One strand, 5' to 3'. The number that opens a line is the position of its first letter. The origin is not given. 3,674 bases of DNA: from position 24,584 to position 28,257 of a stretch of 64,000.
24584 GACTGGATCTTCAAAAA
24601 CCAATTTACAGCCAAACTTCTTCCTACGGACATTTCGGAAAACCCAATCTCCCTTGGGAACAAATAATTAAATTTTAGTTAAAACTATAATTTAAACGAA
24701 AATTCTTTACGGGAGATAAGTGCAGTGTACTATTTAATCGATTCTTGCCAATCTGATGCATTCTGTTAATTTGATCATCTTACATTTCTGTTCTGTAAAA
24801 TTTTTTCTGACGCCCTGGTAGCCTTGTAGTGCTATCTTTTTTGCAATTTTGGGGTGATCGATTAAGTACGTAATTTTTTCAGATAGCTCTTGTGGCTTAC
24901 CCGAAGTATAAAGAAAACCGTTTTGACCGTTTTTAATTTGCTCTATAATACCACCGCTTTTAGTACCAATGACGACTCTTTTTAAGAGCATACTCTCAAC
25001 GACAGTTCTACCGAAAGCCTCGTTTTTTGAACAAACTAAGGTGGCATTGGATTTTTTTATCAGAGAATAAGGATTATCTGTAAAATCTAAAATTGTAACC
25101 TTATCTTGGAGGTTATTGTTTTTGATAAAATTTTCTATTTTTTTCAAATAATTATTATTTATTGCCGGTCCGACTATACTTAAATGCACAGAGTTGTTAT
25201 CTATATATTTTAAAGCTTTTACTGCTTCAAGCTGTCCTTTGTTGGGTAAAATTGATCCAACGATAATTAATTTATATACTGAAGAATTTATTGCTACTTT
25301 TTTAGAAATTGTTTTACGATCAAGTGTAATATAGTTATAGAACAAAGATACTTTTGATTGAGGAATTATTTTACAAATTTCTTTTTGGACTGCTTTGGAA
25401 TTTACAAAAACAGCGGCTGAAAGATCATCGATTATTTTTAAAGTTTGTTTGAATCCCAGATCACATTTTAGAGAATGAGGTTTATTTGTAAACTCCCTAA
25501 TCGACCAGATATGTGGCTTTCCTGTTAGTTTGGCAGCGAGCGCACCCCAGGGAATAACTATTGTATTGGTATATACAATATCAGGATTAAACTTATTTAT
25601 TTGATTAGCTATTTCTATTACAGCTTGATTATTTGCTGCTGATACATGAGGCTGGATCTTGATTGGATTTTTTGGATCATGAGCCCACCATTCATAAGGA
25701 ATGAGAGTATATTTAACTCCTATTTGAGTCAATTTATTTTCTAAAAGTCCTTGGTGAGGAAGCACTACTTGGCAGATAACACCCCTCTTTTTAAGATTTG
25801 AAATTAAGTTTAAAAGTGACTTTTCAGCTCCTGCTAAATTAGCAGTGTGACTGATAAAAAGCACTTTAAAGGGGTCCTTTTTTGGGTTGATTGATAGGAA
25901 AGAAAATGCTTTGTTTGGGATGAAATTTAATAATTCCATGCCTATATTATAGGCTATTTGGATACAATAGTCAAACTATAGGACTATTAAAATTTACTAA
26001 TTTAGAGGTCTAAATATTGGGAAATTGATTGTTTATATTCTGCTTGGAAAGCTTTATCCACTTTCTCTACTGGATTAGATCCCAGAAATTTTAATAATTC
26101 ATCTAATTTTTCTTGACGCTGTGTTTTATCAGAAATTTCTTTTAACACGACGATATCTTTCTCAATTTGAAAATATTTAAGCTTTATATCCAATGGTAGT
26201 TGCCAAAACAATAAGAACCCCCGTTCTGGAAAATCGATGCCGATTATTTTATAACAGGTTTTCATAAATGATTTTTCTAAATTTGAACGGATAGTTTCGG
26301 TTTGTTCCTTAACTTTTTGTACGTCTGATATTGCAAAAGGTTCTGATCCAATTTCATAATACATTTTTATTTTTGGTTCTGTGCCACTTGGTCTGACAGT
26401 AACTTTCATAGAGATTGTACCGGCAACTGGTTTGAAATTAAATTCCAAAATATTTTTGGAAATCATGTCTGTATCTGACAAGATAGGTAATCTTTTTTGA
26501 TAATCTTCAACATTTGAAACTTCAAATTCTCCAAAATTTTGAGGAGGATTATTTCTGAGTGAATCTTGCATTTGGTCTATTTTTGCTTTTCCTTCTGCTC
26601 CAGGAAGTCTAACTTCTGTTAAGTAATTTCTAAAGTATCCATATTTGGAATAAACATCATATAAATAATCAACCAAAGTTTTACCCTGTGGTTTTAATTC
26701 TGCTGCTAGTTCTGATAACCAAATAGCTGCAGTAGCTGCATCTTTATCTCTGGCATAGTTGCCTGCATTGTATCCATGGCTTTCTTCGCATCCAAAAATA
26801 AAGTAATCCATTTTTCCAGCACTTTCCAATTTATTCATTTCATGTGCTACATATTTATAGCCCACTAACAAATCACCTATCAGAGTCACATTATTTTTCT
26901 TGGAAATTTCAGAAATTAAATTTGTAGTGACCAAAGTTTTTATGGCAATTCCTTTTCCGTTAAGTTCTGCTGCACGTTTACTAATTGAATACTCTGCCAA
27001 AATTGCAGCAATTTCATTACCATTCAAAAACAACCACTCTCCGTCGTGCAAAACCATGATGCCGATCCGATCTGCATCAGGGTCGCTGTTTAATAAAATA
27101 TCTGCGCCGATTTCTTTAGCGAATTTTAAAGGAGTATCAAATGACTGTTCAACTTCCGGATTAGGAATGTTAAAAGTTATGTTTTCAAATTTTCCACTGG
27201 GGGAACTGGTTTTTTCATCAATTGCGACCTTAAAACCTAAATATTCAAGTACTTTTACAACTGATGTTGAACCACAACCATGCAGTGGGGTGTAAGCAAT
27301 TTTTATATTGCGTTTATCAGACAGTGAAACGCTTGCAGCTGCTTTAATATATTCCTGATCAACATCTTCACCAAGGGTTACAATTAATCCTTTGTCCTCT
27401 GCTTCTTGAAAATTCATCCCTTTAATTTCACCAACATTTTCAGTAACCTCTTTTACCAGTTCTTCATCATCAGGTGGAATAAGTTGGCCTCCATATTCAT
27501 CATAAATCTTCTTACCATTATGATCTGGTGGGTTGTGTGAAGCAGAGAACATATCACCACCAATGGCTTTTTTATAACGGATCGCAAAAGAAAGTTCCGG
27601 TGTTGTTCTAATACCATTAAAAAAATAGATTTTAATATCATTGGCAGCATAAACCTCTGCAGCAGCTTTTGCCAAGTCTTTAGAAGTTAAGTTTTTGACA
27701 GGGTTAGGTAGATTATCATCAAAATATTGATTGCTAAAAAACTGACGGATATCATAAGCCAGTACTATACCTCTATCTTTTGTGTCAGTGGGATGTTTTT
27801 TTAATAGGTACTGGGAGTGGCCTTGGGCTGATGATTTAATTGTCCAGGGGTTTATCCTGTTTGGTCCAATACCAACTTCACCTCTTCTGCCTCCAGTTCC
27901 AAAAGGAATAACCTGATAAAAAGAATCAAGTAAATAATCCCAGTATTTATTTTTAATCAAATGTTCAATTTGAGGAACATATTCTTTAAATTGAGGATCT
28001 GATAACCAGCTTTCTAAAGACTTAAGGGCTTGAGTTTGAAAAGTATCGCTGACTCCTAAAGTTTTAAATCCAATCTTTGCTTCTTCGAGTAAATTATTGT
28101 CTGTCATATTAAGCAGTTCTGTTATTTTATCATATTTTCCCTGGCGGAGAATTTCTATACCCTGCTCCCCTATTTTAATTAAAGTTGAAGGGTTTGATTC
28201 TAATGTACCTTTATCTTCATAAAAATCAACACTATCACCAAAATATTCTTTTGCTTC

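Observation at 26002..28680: Single ORF fusing a YrdC/TsaC threonylcarbamoyl-AMP synthase domain to a complete phosphoglucomutase/phosphomannomutase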

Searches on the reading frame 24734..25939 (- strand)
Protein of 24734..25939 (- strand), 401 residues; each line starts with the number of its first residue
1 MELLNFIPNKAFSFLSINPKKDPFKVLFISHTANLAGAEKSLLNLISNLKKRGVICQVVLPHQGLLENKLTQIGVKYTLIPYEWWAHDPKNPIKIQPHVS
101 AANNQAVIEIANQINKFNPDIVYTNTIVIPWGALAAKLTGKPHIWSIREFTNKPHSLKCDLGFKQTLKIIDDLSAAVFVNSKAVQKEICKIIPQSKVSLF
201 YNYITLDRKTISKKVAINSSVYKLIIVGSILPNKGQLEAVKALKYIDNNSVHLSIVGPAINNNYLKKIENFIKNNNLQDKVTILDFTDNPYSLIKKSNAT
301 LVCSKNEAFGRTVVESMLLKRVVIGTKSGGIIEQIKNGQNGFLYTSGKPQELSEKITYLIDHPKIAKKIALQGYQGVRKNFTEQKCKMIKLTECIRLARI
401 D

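Call 23: search_protein_families(library=ncbifam, proteins=[window:24734-25939:-], max_evalue=0.00001)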
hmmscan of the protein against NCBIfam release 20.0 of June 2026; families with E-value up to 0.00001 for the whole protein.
window:24734-25939:- (401 aa): 21 families
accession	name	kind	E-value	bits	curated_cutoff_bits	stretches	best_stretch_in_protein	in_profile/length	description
NF041876.1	EPS_EpsE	equivalog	5.8e-19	68.6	400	1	207-385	201-384/389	exopolysaccharide biosynthesis GT4 family glycosyltransferase EpsE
TIGR03999.1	thiol_BshA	equivalog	4.8e-18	65.2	273.7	1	171-385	142-361/375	N-acetyl-alpha-D-glucosaminyl L-malate synthase BshA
NF046085.1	XrtY_assoc_Gly1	equivalog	1.9e-17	63.2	400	1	176-385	163-372/387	XrtY-associated glycosyltransferase XYAG1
NF050063.1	ProtGlycPglJ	equivalog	7.7e-17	61.5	500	1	173-378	144-348/363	N-acetylgalactosamine-N,N'-diacetylbacillosaminyl-diphospho-undecaprenol 4-alpha-N-acetylgalactosaminyltransferase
NF047880.1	glyco_SdgA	exception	3.4e-15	55.6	800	1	163-383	259-477/488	serine-aspartate repeat adhesin O-glycosyltransferase SdgA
NF041010.1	glycosy_Agl16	equivalog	8.4e-15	54.5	575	1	218-374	179-329/352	glycosylation protein Agl16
NF038298.1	EPS_HpsO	equivalog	5.3e-14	51.8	575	1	178-385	160-375/388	hormogonium polysaccharide biosynthesis glycosyltransferase HpsO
NF038229.1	Glyco4_Geo_Pelo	equivalog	1.3e-13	50.6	400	1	175-385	111-324/338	GPMC system family 4 glycosyltransferase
NF038255.1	exopoly_VpsD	equivalog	2.1e-13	49.9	300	1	108-383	91-365/381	VpsD family glycosyltransferase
NF041139.1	TreT_Thcocales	equivalog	3.7e-13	49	775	1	295-384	312-399/412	trehalose synthase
NF007396.0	PRK09922.1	equivalog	2.4e-12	46.4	385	1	102-371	70-335/361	lipopolysaccharide 1,6-galactosyltransferase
TIGR02149.1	glgA_Coryne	subfamily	2e-11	43.7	302.4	1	176-382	147-375/391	glycogen synthase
NF038295.1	EPS_HpsP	equivalog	8.6e-11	41.5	550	1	207-382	193-372/388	hormogonium polysaccharide biosynthesis glycosyltransferase HpsP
TIGR03088.1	stp2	hypoth_equivalog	2e-10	40.2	409.05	1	207-385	180-361/374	TIGR03088 family PEP-CTERM/XrtA system glycosyltransferase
NF047684.1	TeichurnBiosyTuaC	equivalog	1.1e-09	37.8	550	1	201-385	199-377/391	teichuronic acid biosynthesis protein TuaC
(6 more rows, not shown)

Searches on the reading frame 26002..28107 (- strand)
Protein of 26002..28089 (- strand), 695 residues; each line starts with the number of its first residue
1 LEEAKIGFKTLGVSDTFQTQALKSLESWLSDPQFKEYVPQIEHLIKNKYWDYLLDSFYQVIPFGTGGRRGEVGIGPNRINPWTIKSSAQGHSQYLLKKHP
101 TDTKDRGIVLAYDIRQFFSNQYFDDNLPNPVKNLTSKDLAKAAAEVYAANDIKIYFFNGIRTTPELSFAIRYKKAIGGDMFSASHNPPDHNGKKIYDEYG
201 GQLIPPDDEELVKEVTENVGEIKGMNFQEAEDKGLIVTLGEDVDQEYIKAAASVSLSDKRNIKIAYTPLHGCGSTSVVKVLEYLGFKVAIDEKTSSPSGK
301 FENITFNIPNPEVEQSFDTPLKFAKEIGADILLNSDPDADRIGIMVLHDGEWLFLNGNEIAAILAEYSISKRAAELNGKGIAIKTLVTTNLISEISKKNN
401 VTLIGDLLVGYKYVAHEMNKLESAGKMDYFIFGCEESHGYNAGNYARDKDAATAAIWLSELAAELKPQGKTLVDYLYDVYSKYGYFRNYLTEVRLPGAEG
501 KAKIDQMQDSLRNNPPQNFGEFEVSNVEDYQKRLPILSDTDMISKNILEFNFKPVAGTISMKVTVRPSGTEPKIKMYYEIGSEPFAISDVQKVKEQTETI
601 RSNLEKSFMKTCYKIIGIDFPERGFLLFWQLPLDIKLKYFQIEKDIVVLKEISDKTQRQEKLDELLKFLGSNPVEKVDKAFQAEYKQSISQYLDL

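Call 15: search_solved_structures(query=window:26002-28089:-, max_evalue=0.001, show_alignments=1)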
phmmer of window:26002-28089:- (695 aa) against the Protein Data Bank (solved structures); distinct sequences matched with E-value up to 0.001: 36.
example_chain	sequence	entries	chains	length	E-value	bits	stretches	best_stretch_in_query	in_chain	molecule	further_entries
9du5_A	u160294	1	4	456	2.9e-19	72.1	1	159-474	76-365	Phosphoglucomutase/phosphomannomutase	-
1wqa_A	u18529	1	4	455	4.5e-18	68.2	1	159-411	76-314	phospho-sugar mutase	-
1tuo_A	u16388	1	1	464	4.4e-16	61.5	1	140-480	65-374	Putative phosphomannomutase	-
9ix8_A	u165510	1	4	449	2.6e-11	45.8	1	162-369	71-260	Phosphopentomutase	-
3pdk_A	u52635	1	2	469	6.3e-10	41.2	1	159-420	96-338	Phosphoglucosamine mutase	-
7piz_C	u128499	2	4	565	3e-09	39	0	145-226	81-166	Phosphoglucomutase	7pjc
5f9c_A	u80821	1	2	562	3.3e-09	38.9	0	138-193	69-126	Phosphoglucomutase-1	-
5vg7_A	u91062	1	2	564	3.4e-09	38.8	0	138-193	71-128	Phosphoglucomutase-1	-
5hsh_A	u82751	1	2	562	3.6e-09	38.7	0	138-193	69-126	Phosphoglucomutase-1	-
5epc_A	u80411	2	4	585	3.8e-09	38.7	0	138-193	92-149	Phosphoglucomutase-1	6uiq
5vin_A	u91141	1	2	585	3.8e-09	38.6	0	138-193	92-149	Phosphoglucomutase-1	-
7s77_A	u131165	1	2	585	3.8e-09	38.6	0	138-193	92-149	Phosphoglucomutase-1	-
5vbi_A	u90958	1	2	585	3.8e-09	38.6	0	138-193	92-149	Phosphoglucomutase-1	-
5vec_A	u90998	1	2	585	3.8e-09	38.6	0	138-193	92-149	Phosphoglucomutase-1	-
5tr2_A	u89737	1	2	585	5.2e-09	38.2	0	138-193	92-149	Phosphoglucomutase-1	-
3na5_A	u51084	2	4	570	4.5e-05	25.2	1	143-461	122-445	Phosphoglucomutase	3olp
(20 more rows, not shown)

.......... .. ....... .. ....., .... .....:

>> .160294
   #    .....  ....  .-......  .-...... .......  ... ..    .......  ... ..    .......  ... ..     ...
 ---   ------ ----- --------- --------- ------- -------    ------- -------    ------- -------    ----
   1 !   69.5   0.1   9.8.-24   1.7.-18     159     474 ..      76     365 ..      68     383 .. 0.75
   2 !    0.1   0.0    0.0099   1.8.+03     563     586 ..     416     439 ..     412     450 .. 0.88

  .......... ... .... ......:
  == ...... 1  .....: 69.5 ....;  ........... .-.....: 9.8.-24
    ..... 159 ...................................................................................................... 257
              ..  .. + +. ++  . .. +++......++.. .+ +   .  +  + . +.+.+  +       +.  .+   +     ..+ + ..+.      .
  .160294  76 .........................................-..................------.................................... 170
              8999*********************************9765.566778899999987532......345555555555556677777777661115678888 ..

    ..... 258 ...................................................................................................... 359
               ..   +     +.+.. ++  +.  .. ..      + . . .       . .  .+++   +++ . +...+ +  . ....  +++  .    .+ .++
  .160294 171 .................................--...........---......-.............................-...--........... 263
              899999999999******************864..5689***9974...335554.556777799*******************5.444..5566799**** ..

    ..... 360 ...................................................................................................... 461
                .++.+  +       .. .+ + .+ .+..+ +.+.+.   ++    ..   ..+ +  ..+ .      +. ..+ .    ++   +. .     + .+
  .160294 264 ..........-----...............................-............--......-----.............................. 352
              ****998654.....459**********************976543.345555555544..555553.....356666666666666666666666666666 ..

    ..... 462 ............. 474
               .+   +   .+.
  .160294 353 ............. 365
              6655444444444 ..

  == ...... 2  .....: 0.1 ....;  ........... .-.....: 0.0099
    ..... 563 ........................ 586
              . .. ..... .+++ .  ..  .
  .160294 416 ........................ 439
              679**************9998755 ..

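Call 73: predict_structure(alignment_id=A4)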
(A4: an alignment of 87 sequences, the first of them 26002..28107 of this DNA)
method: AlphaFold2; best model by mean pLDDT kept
length: 701 residues; sequences in the alignment: 87
mean_pLDDT: 91.1   pTM: 0.91
mean pLDDT of the five models: 91.1, 90.8, 89.7, 89.1, 88.0
residues with pLDDT >= 90: 508; 70-90: 164; 50-70: 22; < 50: 7
segments of 3 or more residues with pLDDT < 50: 70-73
pLDDT, mean of each block of 10 residues (from residue 1): 88 88 89 90 93 91 64 57 81 93 90 94 83 87 94 97 95 97 86 63 92 87 89 97 96 98 98 92 97 95 83 74 92 97 92 96 94 92 88 93 95 90 96 95 88 95 98 98 98 92 86 96 97 95 86 97 96 83 95 97 96 96 94 88 95 96 96 87 95 96 92
secondary structure, 60 per line:
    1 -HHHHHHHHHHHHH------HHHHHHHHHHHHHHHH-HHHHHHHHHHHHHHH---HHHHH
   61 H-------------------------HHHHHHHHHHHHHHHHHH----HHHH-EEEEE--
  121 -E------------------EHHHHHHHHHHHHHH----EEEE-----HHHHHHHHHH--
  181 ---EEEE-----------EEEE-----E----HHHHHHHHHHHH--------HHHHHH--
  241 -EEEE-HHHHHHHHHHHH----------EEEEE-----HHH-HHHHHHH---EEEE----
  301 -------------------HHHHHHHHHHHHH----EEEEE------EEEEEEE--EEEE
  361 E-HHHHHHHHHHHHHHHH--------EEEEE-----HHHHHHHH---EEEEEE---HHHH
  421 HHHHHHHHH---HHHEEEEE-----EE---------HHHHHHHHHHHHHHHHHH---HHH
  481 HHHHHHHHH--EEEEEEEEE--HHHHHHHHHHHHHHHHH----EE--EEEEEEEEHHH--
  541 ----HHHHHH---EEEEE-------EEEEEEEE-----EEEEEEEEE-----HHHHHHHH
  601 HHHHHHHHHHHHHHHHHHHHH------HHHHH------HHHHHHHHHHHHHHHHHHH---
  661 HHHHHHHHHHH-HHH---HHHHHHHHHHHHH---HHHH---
elements in order (helices of 4 or more, strands of 3 or more residues): H2-14 H21-36 H38-52 H56-61 H87-104 H109-112 E114-118 H142-155 E160-163 H169-178 E184-187 E199-202 H213-224 H233-238 E242-245 H247-258 E269-273 H283-289 E293-296 H320-332 E337-341 E348-354 E357-361 H363-378 E387-391 H397-404 E408-413 H417-429 E436-440 H457-474 H478-489 E492-500 H503-519 E528-535 H545-550 E554-558 E566-573 E579-587 H593-621 H628-632 H639-657 H661-671 H679-691 H695-698

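Call 75: fold_search(model_id=the predicted structure, library=pdb)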
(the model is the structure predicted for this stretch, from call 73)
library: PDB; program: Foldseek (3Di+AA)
matches with E <= 10: 1361; with E <= 0.001: 89
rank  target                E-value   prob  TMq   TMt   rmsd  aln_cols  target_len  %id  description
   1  9du5_C                1.9e-25  1.00  0.52  0.78   5.2       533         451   21  Cryo-EM structure of phosphoglucomutase from Thermococcus kodakarensis (released 2025-04-16)
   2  9du5_A                3.5e-25  1.00  0.52  0.77   5.2       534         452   21  Cryo-EM structure of phosphoglucomutase from Thermococcus kodakarensis (released 2025-04-16)
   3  3olp_A                2.3e-24  1.00  0.59  0.75   4.6       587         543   18  Crystal structure of a bacterial phosphoglucomutase, an enzyme important in the virulence of multiple human pathogens (released 2011-02-16)
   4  2fuv_A                6.2e-24  1.00  0.56  0.71   5.8       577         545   18  Phosphoglucomutase from Salmonella typhimurium. (released 2006-03-07)
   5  1wqa_A                9.5e-24  1.00  0.52  0.77   5.4       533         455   21  Crystal Structure of Pyrococcus horikoshii phosphomannomutase/phosphoglucomutase complexed with Mg2+ (released 2005-10-04)
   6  3olp_B                2.1e-23  1.00  0.57  0.72   5.7       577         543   18  Crystal structure of a bacterial phosphoglucomutase, an enzyme important in the virulence of multiple human pathogens (released 2011-02-16)
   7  2z0f_A                4.0e-21  1.00  0.52  0.72   6.1       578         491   18  Crystal structure of putative phosphoglucomutase from Thermus thermophilus HB8 (released 2007-11-13)
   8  1tuo                  5.0e-21  1.00  0.52  0.82   4.8       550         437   19  Crystal structure of putative phosphomannomutase from Thermus Thermophilus HB8 (released 2005-08-09)
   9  2z0f_B                1.0e-20  1.00  0.51  0.70   5.7       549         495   18  Crystal structure of putative phosphoglucomutase from Thermus thermophilus HB8 (released 2007-11-13)
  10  5vin_B                1.1e-20  1.00  0.55  0.67   6.1       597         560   18  Crystal Structure of the R515Q missense variant of human PGM1 (released 2018-06-27)
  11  2f7l_A                1.5e-20  1.00  0.50  0.73   6.9       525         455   18  Crystal structure of Sulfolobus tokodaii phosphomannomutase/phosphoglucomutase (released 2006-12-05)
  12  7piz_B                2.5e-20  1.00  0.53  0.66   5.7       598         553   18  The structure of phosphoglucomutase from Candida albicans (released 2022-09-07)
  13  7pjc_B                4.2e-20  1.00  0.54  0.67   5.9       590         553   18  The structure of Candida albicans phosphoglucomutase with isothiazolone modification on Cys359 (released 2022-09-07)
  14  9ix8_A                6.2e-20  1.00  0.51  0.77   5.6       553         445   18  Crystallization and structural characterization of phosphopentomutase from the hyperthermophilic archaeon Thermococcus (released 2024-12-18)
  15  5bmp                  6.8e-20  1.00  0.54  0.82   4.7       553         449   19  Crystal Structure of Phosphoglucomutase from Xanthomonas citri complexed with glucose-1-phosphate (released 2016-06-01)
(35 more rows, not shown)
